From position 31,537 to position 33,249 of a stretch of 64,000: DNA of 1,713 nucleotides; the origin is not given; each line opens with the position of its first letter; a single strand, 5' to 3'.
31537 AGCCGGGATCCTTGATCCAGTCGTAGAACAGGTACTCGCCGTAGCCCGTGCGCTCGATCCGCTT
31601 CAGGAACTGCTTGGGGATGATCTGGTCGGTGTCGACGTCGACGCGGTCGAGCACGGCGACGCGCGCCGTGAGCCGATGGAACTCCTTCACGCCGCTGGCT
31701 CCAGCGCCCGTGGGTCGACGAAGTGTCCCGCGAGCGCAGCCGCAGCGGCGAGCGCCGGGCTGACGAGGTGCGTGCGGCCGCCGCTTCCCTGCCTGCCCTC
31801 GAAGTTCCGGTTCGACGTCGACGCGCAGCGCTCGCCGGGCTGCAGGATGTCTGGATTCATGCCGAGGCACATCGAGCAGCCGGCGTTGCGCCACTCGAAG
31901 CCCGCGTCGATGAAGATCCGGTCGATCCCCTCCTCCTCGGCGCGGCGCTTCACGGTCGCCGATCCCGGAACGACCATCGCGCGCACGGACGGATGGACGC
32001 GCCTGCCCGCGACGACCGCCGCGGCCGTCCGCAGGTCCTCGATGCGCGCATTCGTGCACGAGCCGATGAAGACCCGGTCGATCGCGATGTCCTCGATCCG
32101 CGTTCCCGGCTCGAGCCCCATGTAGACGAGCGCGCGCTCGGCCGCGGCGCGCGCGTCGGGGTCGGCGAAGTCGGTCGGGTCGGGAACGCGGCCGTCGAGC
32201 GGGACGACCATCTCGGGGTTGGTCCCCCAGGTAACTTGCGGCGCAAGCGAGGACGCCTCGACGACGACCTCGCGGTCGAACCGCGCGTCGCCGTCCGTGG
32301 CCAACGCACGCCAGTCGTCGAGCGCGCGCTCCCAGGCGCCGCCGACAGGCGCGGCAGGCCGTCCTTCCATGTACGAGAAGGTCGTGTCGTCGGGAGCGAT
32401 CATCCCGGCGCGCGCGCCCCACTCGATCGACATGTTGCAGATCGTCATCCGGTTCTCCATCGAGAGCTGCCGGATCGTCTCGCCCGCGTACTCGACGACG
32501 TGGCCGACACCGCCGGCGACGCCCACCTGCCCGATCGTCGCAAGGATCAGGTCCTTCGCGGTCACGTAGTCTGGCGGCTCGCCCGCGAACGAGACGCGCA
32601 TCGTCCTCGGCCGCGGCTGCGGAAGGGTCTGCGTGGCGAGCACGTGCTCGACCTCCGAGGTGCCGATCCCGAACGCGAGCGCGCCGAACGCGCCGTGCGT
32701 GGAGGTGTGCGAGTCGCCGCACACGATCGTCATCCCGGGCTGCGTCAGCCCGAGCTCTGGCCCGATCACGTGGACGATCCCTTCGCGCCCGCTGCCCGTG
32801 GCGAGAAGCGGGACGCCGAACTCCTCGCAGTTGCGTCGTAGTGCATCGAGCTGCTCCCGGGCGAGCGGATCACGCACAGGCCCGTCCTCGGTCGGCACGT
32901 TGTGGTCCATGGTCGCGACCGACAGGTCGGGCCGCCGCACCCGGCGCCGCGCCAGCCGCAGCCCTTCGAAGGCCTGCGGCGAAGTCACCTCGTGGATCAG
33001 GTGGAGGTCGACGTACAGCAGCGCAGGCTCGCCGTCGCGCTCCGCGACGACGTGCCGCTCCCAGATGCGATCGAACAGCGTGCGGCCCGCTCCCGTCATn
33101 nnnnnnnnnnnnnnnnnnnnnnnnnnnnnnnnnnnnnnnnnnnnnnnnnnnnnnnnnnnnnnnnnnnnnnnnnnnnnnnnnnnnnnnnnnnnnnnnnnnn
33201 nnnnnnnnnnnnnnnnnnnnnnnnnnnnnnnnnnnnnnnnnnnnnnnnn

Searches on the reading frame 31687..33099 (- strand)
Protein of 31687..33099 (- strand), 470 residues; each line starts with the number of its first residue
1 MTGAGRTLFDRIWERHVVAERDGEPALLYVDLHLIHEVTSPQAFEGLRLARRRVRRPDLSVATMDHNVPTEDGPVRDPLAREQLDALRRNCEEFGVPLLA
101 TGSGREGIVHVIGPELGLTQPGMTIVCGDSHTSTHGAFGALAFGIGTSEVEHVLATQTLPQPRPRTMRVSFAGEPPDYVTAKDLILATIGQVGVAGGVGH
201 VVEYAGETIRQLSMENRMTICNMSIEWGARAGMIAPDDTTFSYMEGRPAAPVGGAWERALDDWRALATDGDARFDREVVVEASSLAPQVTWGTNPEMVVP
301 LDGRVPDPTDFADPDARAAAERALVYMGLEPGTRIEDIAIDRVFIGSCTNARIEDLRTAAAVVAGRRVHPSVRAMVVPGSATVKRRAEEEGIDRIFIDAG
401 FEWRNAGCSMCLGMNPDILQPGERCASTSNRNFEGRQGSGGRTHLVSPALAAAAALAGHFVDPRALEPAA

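Call 66: search_protein_families(library=pfam, proteins=[window:31687-33099:-], max_evalue=0.0001)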
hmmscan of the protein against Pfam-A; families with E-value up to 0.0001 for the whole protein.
window:31687-33099:- (470 aa): 1 family
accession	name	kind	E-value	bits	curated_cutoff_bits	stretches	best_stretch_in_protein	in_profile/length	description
PF00330.25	Aconitase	-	3e-180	600.6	28.7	1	10-458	1-463/463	Aconitase family (aconitate hydratase)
